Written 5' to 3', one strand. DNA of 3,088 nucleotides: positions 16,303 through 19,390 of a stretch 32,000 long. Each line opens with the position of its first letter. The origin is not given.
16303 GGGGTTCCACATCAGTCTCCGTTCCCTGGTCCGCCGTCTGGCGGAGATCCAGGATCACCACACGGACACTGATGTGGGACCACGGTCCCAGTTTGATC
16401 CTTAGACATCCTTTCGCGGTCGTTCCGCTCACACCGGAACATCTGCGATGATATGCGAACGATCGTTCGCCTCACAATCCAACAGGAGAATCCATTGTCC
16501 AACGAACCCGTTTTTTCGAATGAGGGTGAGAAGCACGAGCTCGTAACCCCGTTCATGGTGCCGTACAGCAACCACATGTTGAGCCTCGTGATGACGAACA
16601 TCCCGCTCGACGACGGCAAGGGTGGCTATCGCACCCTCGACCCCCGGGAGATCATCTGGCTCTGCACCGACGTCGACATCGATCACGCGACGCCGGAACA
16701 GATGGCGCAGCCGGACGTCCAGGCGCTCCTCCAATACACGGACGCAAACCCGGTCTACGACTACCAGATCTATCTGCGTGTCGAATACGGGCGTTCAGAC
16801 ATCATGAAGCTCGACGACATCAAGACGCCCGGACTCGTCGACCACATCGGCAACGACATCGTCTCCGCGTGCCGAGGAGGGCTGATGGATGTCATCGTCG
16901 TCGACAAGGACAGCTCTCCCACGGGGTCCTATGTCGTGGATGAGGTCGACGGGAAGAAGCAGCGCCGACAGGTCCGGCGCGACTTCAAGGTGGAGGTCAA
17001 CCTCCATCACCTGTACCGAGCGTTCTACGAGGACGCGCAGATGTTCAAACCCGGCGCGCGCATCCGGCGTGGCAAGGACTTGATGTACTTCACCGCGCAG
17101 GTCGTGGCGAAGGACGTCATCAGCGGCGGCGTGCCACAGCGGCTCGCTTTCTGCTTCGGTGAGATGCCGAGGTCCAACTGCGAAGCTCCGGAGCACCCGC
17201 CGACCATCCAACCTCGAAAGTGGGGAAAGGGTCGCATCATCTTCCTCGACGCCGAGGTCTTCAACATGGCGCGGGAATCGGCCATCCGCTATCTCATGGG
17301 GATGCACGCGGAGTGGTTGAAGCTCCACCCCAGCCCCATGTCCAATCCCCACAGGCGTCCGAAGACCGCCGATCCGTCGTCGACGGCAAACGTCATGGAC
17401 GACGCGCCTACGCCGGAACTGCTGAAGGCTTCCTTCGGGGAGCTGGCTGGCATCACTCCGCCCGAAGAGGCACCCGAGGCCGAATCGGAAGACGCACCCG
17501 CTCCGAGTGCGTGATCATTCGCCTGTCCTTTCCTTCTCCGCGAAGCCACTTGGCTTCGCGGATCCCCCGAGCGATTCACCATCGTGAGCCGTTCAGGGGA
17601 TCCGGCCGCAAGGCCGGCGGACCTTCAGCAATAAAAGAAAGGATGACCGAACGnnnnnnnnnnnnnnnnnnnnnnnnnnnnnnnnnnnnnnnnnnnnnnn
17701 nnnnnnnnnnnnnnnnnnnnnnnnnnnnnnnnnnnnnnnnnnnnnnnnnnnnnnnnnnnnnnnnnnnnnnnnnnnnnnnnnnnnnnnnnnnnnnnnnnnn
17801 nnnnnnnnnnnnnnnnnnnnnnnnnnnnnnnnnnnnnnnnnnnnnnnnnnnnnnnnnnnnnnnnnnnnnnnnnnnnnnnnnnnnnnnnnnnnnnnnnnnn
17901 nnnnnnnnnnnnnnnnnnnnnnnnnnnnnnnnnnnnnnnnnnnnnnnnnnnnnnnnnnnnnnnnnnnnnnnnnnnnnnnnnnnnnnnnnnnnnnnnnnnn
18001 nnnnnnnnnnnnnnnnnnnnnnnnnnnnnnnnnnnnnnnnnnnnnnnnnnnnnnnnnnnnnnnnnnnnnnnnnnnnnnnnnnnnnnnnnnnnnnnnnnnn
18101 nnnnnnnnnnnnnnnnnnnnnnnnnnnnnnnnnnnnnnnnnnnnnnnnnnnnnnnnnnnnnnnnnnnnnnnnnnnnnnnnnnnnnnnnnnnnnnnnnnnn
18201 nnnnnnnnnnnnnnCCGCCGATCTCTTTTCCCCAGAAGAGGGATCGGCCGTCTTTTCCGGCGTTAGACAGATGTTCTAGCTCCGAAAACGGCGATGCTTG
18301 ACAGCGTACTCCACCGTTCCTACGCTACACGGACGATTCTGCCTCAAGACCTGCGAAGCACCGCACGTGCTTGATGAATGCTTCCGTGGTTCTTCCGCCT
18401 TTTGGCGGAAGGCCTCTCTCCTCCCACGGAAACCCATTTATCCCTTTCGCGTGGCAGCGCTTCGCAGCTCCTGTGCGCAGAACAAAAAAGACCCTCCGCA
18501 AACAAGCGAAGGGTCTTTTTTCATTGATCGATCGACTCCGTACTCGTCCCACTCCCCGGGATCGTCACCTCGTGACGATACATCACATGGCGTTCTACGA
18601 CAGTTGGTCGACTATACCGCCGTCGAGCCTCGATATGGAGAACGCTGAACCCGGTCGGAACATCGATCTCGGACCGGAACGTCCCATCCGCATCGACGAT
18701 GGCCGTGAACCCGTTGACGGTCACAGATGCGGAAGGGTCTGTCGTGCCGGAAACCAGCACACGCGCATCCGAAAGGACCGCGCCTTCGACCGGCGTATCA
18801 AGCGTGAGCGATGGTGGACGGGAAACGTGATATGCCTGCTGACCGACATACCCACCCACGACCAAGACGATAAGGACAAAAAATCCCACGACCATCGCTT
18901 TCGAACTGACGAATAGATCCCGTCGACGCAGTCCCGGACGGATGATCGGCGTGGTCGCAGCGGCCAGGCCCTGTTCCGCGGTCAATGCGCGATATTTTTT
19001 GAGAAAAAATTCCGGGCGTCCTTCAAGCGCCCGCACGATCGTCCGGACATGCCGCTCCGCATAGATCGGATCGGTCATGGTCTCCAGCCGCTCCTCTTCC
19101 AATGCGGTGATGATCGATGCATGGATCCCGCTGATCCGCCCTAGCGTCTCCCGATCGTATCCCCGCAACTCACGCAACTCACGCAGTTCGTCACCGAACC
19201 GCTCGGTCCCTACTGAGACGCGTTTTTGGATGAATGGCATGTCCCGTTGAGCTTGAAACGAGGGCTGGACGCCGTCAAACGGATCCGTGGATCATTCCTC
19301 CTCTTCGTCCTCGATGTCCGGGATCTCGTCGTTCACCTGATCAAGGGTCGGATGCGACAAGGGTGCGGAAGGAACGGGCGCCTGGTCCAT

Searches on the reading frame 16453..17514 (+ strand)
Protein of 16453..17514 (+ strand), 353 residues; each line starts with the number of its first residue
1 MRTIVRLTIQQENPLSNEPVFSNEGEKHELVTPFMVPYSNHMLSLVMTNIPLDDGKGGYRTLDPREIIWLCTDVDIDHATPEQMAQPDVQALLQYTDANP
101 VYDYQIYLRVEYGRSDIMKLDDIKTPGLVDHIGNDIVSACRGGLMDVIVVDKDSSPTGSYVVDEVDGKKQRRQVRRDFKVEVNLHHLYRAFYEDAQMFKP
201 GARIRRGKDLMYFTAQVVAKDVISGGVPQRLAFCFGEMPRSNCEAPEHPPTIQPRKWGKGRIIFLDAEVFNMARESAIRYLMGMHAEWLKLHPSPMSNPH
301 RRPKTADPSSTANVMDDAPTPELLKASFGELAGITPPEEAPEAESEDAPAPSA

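Call 17: search_protein_families(library=pfam, proteins=[window:16453-17514:+], max_evalue=0.1)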
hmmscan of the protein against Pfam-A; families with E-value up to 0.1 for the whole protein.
window:16453-17514:+ (353 aa): 0 families

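Call 38: find_homologous_proteins(query=window:16453-17514:+)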
Query window:16453-17514:+ (353 aa): 1 proteins with E <= 0.001 among 1540 candidates.
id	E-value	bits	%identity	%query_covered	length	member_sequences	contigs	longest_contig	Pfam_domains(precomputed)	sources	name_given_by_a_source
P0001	6.7e-241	817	100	100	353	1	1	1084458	-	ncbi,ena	-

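Call 39: find_related_loci(query=window:16453-17514:+, collection=viral_contigs, flank=6000)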
Query window:16453-17514:+ (353 aa) in viral_contigs; peptide patterns used: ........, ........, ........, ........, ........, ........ (x = any residue, [..] = any of these).
2 stretches matched a pattern, but none encodes a relative of the query by tblastn (E <= 1e-3).
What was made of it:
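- Tried and rejected: The viral locus search found none (call 39).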

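Call 59: search_protein_families(library=padloc, proteins=[window:16453-17514:+], max_evalue=0.1)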
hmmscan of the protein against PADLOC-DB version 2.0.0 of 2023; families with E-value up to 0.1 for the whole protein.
window:16453-17514:+ (353 aa): 0 families

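Call 61: search_protein_families(library=phrogs, proteins=[window:16453-17514:+], max_evalue=0.1)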
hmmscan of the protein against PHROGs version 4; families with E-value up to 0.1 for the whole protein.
window:16453-17514:+ (353 aa): 0 families

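Call 76: search_solved_structures(query=A4, max_evalue=1)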
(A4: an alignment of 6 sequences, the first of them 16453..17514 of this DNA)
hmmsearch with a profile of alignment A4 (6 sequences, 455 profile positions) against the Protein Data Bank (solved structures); distinct sequences matched with E-value up to 1: 1.
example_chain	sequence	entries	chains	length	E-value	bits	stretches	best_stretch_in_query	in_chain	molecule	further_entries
7cpu_LC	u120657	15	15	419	0.13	14.3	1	344-440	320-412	60S ribosomal protein L4 | Large ribosomal subunit protein uL4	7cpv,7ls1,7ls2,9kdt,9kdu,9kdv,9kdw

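Call 77: search_protein_families(library=pfam, alignment_id=A4, max_evalue=0.1)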
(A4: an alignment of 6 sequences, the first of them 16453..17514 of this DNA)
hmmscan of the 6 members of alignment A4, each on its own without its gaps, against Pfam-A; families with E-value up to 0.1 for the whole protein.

A. member 1, window:16453-17514:+ (353 aa): 0 families

B. families by the number of members that match (of 6 scanned): 1 family
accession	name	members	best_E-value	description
PF04472.17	SepF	1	0.091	Cell division protein SepF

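Call 88: find_homologous_proteins(query=A4, max_evalue=0.001)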
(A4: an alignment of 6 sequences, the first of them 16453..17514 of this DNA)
Query A4 (6 sequences) (353 aa, profile of the alignment): 2 proteins with E <= 0.001 among 6667 candidates.
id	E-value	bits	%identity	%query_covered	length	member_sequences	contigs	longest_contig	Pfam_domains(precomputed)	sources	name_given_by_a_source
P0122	3.1e-135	470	26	43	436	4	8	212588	-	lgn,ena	-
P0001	4.8e-118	413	100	100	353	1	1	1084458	-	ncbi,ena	-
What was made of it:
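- Tried and rejected: Homologue searches for the 353-aa orphan found only itself and one relative (calls 38, 88).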

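Call 105: search_protein_families(library=ncbifam, proteins=[window:16453-17514:+], max_evalue=1)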
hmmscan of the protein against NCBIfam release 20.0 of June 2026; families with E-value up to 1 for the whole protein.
window:16453-17514:+ (353 aa): 0 families

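Call 111: predict_structure(alignment_id=A9)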
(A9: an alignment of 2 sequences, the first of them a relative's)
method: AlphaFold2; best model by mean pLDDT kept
length: 353 residues; sequences in the alignment: 2
mean_pLDDT: 33.7   pTM: 0.21
mean pLDDT of the five models: 33.7, 29.9, 29.5, 29.1, 26.7
residues with pLDDT >= 90: 0; 70-90: 0; 50-70: 7; < 50: 346
segments of 3 or more residues with pLDDT < 50: 1-80, 86-93, 95-344, 346-348
pLDDT, mean of each block of 10 residues (from residue 1): 31 31 28 29 29 35 36 44 48 43 28 26 27 29 31 31 33 29 28 27 32 36 31 41 41 38 38 35 37 30 31 31 32 36 46 46
secondary structure, 60 per line:
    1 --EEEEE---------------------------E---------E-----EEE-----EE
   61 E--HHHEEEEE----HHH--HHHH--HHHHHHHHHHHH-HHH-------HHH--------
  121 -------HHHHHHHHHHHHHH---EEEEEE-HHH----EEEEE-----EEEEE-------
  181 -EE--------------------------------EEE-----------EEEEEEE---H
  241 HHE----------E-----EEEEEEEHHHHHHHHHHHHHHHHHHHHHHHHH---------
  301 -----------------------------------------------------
elements in order: E3-7 E51-53 E59-61 E67-71 H81-84 H87-98 H128-141 E145-150 E159-163 E169-173 E216-218 E230-236 E260-266 H267-291
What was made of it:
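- Tried and rejected: AlphaFold2 on a 2-sequence alignment gave pLDDT 33.7, which is unusable, so I ran no fold search (call 111).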

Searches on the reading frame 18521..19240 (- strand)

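Call 17: search_protein_families(library=pfam, proteins=[window:18521-19240:-], max_evalue=0.1)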
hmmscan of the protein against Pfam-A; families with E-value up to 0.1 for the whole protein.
window:18521-19240:- (239 aa): 6 families
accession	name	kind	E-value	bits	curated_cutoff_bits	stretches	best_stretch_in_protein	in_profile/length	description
PF09136.16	Glucodextran_B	-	8.7e-10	38.8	27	1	143-206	1-66/83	Glucodextranase, domain B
PF13413.12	HTH_25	-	7.2e-08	32.6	24.6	1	19-73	2-56/62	Helix-turn-helix domain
PF13560.12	HTH_31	-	0.00076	20.2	27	1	14-51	1-38/64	Helix-turn-helix domain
PF17936.7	Big_6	-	0.0055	17.4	27.6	1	154-195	8-55/83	Bacterial Ig domain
PF01381.28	HTH_3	-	0.0091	16.5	23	1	19-50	1-32/55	Helix-turn-helix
PF12844.13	HTH_19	-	0.078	13.3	30.2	0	18-52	3-37/64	Helix-turn-helix domain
